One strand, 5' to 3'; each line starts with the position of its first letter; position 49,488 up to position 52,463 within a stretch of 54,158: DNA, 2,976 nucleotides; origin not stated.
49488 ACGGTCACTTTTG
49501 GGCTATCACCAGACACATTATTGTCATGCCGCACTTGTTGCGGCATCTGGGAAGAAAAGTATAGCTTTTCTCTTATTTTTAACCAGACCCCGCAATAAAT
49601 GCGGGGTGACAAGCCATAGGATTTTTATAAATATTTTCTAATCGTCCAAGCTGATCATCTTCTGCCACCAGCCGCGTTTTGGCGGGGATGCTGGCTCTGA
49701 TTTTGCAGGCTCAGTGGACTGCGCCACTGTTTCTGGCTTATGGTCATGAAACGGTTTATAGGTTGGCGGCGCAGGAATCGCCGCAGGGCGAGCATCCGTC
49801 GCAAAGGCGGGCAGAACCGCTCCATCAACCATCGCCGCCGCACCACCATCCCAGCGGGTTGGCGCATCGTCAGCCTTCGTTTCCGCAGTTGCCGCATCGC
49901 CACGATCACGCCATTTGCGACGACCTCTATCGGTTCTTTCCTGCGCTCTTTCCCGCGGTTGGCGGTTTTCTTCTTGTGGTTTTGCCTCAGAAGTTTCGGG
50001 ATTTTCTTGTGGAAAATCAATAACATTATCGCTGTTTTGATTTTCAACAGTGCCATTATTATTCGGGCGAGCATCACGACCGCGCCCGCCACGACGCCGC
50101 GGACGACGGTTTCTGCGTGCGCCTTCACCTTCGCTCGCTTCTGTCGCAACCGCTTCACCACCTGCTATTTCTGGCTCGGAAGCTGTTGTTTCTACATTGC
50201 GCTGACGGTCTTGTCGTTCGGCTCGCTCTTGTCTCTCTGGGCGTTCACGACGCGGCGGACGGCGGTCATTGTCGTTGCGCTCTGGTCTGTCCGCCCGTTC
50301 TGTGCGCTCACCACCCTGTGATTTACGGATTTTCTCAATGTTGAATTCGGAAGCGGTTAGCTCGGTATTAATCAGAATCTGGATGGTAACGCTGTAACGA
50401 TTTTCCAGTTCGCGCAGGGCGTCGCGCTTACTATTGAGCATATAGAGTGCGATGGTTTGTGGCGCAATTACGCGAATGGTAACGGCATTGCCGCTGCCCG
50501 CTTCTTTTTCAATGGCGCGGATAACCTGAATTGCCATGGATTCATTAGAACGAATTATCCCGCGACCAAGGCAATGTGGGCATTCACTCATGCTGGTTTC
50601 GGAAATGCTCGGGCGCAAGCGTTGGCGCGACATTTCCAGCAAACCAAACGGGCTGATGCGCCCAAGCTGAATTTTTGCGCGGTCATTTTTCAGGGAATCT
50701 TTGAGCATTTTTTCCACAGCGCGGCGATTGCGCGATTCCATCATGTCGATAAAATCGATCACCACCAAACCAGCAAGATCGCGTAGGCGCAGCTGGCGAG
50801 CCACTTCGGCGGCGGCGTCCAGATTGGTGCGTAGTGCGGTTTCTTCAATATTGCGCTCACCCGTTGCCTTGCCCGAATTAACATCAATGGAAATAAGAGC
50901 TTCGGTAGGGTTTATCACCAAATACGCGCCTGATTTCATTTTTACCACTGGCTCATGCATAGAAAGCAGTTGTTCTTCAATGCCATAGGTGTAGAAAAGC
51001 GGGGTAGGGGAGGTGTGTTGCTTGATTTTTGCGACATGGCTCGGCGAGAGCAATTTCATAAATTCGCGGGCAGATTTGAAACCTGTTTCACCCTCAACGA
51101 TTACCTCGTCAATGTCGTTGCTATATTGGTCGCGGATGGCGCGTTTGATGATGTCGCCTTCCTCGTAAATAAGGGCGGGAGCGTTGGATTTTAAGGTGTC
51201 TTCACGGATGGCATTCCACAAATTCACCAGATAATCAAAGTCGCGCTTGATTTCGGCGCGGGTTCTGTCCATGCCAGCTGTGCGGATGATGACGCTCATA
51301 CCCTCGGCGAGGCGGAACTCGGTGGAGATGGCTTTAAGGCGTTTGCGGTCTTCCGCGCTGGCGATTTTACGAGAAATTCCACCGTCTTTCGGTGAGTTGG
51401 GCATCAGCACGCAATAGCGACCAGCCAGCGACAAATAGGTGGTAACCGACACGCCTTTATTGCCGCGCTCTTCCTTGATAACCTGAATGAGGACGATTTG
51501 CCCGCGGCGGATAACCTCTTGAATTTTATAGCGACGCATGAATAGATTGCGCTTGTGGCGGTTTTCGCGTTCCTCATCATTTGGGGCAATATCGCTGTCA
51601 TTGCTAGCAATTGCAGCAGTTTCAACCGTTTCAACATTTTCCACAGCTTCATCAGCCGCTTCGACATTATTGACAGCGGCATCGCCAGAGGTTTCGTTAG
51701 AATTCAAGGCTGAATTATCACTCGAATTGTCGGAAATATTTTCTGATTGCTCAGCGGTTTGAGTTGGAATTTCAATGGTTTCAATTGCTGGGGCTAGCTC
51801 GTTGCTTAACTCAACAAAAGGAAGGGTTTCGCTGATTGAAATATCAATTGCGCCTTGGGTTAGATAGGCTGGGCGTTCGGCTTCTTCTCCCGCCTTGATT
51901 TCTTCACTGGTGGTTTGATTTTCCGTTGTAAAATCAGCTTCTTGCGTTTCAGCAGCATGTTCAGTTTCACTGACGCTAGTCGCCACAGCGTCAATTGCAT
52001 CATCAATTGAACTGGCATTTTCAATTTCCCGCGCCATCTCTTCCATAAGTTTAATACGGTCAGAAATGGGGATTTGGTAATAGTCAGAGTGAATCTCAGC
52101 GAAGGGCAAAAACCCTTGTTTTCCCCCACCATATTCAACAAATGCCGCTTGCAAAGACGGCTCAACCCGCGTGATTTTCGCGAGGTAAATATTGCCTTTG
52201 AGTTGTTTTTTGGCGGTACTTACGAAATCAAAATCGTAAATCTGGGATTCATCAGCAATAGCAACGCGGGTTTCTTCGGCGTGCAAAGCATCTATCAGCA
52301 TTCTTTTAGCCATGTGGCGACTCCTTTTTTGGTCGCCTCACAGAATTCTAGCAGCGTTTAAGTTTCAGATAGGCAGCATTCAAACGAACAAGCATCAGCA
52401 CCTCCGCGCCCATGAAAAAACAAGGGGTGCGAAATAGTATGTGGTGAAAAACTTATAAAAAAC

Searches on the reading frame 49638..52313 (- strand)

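Call 45: search_protein_families(library=pfam, proteins=[window:49638-52313:-], max_evalue=0.00001)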
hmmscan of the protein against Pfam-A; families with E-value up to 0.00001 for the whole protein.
window:49638-52313:- (891 aa): 3 families
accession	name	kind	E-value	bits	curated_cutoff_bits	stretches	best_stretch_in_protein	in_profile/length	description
PF10150.14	RNase_E_G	-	2.3e-97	326.1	25.5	1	295-565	1-269/270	Ribonuclease E/G family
PF20833.2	RNase_E_G_Thio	-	1.2e-26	93.1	26.8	1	578-661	2-85/86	RNase E/G, Thioredoxin-like domain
PF00575.29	S1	-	1.9e-07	31.8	22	0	39-82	4-45/74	S1 RNA binding domain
